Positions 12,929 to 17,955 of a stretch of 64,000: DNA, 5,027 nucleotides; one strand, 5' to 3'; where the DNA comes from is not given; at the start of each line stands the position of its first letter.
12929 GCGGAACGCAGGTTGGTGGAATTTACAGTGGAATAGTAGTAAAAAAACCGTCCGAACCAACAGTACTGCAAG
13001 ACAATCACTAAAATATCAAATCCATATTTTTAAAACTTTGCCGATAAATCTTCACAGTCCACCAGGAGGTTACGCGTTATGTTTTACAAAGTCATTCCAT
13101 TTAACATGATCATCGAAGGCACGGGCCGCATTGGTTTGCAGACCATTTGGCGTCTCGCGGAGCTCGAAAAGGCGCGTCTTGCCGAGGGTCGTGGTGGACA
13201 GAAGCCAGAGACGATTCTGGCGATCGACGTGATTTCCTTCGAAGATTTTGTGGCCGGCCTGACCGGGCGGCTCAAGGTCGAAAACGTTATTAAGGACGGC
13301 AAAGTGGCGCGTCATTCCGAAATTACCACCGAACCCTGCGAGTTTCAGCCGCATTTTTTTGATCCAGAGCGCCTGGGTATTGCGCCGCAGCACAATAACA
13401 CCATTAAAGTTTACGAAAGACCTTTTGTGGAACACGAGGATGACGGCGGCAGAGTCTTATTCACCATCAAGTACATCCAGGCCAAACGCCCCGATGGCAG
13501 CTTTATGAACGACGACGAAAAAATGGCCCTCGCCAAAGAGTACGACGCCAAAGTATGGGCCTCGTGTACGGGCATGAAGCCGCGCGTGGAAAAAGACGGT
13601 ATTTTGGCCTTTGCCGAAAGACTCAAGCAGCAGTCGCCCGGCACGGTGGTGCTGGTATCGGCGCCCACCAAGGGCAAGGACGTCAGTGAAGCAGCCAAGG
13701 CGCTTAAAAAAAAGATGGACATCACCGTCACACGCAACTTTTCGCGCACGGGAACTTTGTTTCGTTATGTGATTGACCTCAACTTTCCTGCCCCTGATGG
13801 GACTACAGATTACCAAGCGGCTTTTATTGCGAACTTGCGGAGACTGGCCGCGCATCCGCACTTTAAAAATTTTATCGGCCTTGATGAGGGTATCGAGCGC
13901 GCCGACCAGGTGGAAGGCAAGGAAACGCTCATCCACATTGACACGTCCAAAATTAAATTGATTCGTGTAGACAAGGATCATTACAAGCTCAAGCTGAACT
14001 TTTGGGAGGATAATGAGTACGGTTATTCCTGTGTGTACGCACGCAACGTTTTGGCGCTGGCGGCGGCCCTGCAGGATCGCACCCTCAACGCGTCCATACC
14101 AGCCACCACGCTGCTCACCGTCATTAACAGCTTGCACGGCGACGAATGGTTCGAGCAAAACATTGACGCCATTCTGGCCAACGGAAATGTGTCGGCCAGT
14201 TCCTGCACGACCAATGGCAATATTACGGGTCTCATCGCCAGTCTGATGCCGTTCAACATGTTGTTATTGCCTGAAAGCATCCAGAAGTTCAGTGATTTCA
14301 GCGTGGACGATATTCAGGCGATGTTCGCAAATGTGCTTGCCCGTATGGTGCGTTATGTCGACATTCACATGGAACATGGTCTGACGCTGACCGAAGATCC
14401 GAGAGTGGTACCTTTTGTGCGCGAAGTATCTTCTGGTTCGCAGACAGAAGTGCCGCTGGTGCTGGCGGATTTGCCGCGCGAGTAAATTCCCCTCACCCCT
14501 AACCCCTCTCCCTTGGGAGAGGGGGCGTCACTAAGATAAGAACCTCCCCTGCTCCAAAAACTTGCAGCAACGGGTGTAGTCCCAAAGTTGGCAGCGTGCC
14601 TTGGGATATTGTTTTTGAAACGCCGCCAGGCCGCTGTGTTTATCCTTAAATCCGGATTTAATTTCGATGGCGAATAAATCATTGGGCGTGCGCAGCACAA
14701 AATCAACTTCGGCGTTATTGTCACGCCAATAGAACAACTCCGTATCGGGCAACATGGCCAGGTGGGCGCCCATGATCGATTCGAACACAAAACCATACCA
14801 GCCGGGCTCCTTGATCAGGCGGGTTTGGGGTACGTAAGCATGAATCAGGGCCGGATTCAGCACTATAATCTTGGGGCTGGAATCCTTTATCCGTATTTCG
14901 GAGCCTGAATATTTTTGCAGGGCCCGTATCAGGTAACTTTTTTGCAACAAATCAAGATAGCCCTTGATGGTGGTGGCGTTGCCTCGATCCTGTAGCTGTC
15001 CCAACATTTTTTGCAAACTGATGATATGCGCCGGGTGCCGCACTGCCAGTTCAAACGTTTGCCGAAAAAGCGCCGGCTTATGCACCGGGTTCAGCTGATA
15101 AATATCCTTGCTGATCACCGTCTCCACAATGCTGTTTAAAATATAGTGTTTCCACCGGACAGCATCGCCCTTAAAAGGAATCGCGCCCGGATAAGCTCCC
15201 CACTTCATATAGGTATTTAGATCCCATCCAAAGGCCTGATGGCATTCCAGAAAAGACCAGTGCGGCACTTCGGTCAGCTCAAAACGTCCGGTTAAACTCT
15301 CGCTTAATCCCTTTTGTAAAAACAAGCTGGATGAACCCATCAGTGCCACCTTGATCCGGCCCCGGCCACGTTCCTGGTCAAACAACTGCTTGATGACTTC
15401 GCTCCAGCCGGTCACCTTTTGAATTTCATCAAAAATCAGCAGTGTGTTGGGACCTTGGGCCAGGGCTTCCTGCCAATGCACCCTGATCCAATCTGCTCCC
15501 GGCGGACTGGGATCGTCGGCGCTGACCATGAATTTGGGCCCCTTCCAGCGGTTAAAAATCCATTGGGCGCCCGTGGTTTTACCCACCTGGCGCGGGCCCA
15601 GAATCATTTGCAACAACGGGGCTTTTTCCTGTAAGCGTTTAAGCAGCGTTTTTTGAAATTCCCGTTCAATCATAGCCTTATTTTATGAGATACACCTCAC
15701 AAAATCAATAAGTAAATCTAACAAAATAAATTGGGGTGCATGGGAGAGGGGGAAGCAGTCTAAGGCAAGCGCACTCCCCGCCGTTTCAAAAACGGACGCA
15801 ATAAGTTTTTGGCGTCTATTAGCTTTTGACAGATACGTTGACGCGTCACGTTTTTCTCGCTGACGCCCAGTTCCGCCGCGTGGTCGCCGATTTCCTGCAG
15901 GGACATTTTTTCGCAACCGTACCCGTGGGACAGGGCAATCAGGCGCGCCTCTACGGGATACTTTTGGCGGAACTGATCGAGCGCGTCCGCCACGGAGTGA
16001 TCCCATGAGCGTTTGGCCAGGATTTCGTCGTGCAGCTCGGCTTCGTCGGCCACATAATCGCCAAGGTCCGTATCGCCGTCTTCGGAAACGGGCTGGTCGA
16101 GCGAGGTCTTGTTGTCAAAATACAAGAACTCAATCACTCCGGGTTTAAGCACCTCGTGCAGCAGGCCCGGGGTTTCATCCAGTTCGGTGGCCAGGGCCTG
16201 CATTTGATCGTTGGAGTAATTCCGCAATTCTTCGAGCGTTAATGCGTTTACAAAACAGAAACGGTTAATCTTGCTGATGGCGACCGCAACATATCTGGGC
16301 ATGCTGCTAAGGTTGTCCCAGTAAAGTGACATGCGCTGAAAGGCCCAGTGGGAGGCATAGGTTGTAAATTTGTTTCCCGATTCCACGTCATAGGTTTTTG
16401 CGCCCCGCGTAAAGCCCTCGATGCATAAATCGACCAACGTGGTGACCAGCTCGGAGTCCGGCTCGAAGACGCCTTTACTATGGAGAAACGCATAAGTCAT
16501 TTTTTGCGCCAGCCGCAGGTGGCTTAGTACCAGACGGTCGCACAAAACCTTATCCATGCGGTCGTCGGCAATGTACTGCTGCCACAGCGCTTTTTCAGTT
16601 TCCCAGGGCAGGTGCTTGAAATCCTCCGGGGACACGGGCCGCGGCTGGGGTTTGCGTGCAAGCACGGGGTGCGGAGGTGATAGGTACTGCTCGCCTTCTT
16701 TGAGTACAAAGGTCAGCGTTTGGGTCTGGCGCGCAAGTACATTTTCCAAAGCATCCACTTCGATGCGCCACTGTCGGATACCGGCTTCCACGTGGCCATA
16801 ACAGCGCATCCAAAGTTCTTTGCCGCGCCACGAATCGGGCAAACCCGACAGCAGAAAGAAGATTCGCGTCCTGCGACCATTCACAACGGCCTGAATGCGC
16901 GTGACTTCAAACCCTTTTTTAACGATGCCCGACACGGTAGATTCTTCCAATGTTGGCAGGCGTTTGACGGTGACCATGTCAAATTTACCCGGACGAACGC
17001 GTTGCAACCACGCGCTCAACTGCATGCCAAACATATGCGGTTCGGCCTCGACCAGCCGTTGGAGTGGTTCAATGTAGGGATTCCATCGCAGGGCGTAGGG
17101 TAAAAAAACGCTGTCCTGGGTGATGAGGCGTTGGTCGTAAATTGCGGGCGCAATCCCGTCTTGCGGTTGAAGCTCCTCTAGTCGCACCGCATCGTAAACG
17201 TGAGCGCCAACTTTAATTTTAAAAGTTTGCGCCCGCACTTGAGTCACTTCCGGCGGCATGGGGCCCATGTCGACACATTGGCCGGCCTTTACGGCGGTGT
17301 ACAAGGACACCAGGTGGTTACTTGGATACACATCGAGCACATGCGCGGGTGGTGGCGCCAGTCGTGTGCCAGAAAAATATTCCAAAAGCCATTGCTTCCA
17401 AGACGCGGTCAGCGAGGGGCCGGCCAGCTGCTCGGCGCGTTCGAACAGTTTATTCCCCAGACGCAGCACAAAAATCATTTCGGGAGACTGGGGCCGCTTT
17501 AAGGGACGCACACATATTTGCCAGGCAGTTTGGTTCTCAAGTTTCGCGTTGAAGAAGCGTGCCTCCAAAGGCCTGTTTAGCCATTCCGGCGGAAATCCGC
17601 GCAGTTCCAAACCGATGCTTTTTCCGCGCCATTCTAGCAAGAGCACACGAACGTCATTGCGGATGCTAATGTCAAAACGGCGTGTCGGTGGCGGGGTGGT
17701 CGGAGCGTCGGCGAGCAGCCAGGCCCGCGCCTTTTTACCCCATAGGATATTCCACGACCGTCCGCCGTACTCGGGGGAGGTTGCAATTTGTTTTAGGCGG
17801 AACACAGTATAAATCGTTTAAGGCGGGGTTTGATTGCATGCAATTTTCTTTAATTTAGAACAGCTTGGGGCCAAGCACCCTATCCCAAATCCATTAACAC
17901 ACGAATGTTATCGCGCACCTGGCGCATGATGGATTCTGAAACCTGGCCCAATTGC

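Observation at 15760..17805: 681-aa sigma-70 family protein with a duplicated-module N-terminal domain, downstream of mazEF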

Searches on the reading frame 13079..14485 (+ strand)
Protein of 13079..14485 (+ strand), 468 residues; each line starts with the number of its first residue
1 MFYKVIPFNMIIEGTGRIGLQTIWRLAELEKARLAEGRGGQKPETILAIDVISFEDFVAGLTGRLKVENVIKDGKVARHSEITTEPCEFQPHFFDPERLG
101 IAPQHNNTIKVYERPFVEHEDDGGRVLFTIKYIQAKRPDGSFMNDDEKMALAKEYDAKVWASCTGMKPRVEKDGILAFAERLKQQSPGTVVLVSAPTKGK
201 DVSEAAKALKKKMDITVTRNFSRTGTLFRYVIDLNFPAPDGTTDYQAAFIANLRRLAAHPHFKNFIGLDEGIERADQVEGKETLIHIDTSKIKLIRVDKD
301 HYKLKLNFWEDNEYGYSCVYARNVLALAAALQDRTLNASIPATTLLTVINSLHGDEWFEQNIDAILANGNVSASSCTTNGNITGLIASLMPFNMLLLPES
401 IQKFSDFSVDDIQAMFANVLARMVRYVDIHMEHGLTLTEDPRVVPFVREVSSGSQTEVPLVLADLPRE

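Call 3: search_protein_families(library=pfam, proteins=[window:13079-14485:+], max_evalue=0.1)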
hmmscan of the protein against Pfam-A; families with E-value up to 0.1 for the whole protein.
window:13079-14485:+ (468 aa): 0 families

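Call 5: search_protein_families(library=padloc, proteins=[window:13079-14485:+], max_evalue=0.1)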
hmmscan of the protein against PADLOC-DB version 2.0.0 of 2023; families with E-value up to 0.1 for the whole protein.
window:13079-14485:+ (468 aa): 0 families

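Call 67: search_protein_families(library=ncbifam, proteins=[window:13079-14485:+], max_evalue=0.01)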
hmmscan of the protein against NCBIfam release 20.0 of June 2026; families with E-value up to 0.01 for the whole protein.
window:13079-14485:+ (468 aa): 1 family
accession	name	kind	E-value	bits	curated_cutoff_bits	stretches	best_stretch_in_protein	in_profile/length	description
TIGR01534.1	GAPDH-I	equivalog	0.00056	19.2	367.2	0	249-318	261-326/330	type I glyceraldehyde-3-phosphate dehydrogenase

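Call 88: search_protein_families(library=phrogs, proteins=[window:13079-14485:+], max_evalue=0.01)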
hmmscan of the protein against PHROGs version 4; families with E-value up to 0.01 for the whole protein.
window:13079-14485:+ (468 aa): 0 families

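Call 89: search_solved_structures(query=window:13079-14485:+, max_evalue=0.01)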
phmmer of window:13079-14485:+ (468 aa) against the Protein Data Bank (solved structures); distinct sequences matched with E-value up to 0.01: 0.

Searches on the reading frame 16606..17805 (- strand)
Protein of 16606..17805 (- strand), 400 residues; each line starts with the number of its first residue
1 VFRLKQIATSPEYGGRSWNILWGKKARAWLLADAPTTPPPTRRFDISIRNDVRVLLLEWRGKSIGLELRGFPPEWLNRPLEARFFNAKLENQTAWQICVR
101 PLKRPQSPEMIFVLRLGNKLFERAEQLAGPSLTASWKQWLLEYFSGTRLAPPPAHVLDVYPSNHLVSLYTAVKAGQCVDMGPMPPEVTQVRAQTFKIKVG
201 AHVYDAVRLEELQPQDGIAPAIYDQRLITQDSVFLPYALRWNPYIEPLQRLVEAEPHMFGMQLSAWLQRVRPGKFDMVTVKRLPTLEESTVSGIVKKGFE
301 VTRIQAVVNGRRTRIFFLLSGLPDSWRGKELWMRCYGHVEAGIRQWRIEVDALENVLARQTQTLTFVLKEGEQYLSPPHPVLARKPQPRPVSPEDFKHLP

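Call 11: find_homologous_proteins(query=window:16606-17805:-, max_evalue=0.01)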
Query window:16606-17805:- (400 aa): 1 proteins with E <= 0.01 among 5047 candidates.
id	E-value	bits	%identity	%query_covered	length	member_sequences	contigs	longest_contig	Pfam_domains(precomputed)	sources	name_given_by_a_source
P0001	1.4e-272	922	100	100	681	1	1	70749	-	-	-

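Call 23: search_protein_representatives(protein=window:16606-17805:-)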
Query: 400 residues. Proteins with E-value up to 0.001 (for the whole library): 3; up to 1e-10: 2; up to 1e-30: 2. The best 3 are listed.
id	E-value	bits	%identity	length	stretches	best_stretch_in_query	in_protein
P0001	4.3e-273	921.6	100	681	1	1-400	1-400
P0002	7.0e-37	143.6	30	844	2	21-382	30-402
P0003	9.5e-04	34.5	37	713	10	333-371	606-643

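Call 27: find_encoding_contigs(protein=P0002, flank=10000, max_places=6)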
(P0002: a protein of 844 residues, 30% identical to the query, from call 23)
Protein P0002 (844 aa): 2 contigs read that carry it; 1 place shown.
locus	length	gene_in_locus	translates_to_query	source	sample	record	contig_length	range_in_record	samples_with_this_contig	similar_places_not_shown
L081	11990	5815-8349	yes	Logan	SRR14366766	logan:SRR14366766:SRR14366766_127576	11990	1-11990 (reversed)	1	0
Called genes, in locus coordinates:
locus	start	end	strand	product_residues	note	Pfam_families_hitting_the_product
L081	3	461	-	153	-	?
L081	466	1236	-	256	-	PF01026:TatD_DNase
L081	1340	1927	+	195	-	PF01066:CDP-OH_P_transf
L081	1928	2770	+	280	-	PF00809:Pterin_bind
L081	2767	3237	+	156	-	PF01288:HPPK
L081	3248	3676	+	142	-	PF02367:TsaE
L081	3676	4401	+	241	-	PF00814:TsaD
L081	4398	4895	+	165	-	PF00583:Acetyltransf_1, PF13673:Acetyltransf_10, PF13508:Acetyltransf_7, PF08445:FR47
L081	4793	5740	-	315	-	PF08331:QueG_DUF1730, PF13187:Fer4_9 (faint), PF13484:Fer4_16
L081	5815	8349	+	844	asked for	PF04542:Sigma70_r2 (weak)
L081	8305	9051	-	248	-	PF04029:2-ph_phosp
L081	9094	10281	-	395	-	-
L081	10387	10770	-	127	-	PF00436:SSB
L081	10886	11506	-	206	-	-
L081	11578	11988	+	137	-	?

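Call 49: search_protein_families(library=pfam, proteins=[P0002, window:16606-17805:-], max_evalue=10)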
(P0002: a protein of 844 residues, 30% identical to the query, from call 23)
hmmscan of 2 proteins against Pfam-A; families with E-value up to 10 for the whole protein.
P0002 (844 aa): 2 families
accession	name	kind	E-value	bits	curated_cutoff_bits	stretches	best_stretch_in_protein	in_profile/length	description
PF04542.20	Sigma70_r2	-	2.2e-06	27.8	24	1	598-640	26-68/71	Sigma-70 region 2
PF13720.11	Acetyltransf_11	-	0.022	15.6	24.5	1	782-815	12-45/82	Udp N-acetylglucosamine O-acyltransferase; Domain 2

window:16606-17805:- (400 aa): 0 families

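Call 60: find_related_loci(query=P0002, collection=metagenome_contigs, flank=10000)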
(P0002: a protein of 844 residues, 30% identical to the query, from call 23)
Query P0002 (844 aa) in metagenome_contigs; peptide patterns used: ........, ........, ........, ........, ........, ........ (x = any residue, [..] = any of these).
75 stretches matched a pattern, but none encodes a relative of the query by tblastn (E <= 1e-3).

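Call 61: list_cluster_members(proteins=[P0002, P0001])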
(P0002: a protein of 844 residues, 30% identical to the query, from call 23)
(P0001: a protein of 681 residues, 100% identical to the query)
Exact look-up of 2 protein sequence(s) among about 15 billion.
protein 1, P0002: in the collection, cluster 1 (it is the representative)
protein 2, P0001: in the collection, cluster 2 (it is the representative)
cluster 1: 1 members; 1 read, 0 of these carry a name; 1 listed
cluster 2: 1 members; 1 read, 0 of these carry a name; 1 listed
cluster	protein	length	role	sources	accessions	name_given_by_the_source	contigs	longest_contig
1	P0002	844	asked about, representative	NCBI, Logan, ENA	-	-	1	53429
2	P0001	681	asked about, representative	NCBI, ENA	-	-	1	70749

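Call 67: search_protein_families(library=ncbifam, proteins=[P0002], max_evalue=0.01)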
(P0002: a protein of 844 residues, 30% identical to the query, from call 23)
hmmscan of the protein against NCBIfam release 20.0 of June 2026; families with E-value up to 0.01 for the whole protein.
P0002 (844 aa): 34 families (the best 25 are shown)
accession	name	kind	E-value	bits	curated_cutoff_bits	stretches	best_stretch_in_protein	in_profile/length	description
TIGR02393.1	RpoD_Cterm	equivalog_domain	2.7e-22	79.5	354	1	601-812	33-227/238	RNA polymerase sigma factor RpoD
TIGR02394.1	rpoS_proteo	equivalog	3.9e-21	75.8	378.7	1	601-814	79-275/285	RNA polymerase sigma factor RpoS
NF004208.0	PRK05658.1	equivalog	6.7e-21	74.9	555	1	602-809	426-616/631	RNA polymerase sigma factor RpoD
NF004207.0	PRK05657.1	equivalog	7.5e-18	65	394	1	601-814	122-318/329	RNA polymerase sigma factor RpoS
TIGR02997.1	Sig70-cyanoRpoD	subfamily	9.2e-18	64.5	384.5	1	602-809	108-297/298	RNA polymerase sigma factor, RpoD/SigA family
NF004566.0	PRK05901.2-4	equivalog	1.7e-16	60.4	531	1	597-809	221-430/448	RNA polymerase sigma factor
NF005643.0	PRK07406.1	equivalog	2.2e-16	59.9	500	1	601-810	193-384/397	RNA polymerase sigma factor RpoD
NF006666.0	PRK09210.1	equivalog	4.7e-16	59.1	572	1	602-811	166-358/370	RNA polymerase sigma factor RpoD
NF041931.2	MzaA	equivalog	6.8e-15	54.9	800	1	602-811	509-703/726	MZA anti-phage system associated sigma-70 family RNA polymerase sigma factor MzaA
NF005920.0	PRK07921.1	subfamily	3.4e-14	52.6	464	1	602-811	124-316/328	RNA polymerase sigma factor SigB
NF004564.0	PRK05901.2-2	equivalog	1.1e-13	50.7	617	1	562-816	252-486/500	RNA polymerase sigma factor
NF005693.0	PRK07500.1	equivalog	6.1e-13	48.5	315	1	559-810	41-274/289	RNA polymerase factor sigma-32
NF004562.0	PRK05901.1-4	equivalog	1.3e-11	43.7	779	1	601-815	349-546/571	RNA polymerase sigma factor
NF005785.0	PRK07598.1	equivalog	2.5e-11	43.1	554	1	593-811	201-400/415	RNA polymerase sigma factor SigC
NF005143.0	PRK06596.1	subfamily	8.3e-11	41.9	241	1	602-814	82-282/285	RNA polymerase factor sigma-32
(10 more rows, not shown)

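Call 73: search_dna_similar(query=window:16606-17805:-, collection=phages, mode=protein, max_evalue=0.01)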
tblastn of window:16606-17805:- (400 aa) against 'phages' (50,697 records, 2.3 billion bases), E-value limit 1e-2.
No match.

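Call 74: search_dna_similar(query=window:16606-17805:-, collection=plasmids, mode=protein, max_evalue=0.01)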
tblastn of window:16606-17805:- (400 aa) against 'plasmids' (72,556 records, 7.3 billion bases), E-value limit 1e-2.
No match.

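Call 99: find_encoding_contigs(protein=P0002, flank=10000, max_places=10)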
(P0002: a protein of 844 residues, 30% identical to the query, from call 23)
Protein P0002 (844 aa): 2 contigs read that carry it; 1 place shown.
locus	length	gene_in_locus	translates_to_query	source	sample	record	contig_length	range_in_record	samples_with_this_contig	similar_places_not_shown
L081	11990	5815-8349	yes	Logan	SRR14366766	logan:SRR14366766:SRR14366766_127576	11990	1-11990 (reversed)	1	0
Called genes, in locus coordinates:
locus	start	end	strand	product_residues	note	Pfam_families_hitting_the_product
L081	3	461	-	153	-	?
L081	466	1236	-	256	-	PF01026:TatD_DNase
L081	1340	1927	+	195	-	PF01066:CDP-OH_P_transf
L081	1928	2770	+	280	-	PF00809:Pterin_bind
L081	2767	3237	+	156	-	PF01288:HPPK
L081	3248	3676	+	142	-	PF02367:TsaE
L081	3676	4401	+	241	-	PF00814:TsaD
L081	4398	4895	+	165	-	PF00583:Acetyltransf_1, PF13673:Acetyltransf_10, PF13508:Acetyltransf_7, PF08445:FR47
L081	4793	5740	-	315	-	PF08331:QueG_DUF1730, PF13187:Fer4_9 (faint), PF13484:Fer4_16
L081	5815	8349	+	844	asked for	PF04542:Sigma70_r2 (weak)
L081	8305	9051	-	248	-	PF04029:2-ph_phosp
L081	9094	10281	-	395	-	-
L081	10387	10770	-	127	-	PF00436:SSB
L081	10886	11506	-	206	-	-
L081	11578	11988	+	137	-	?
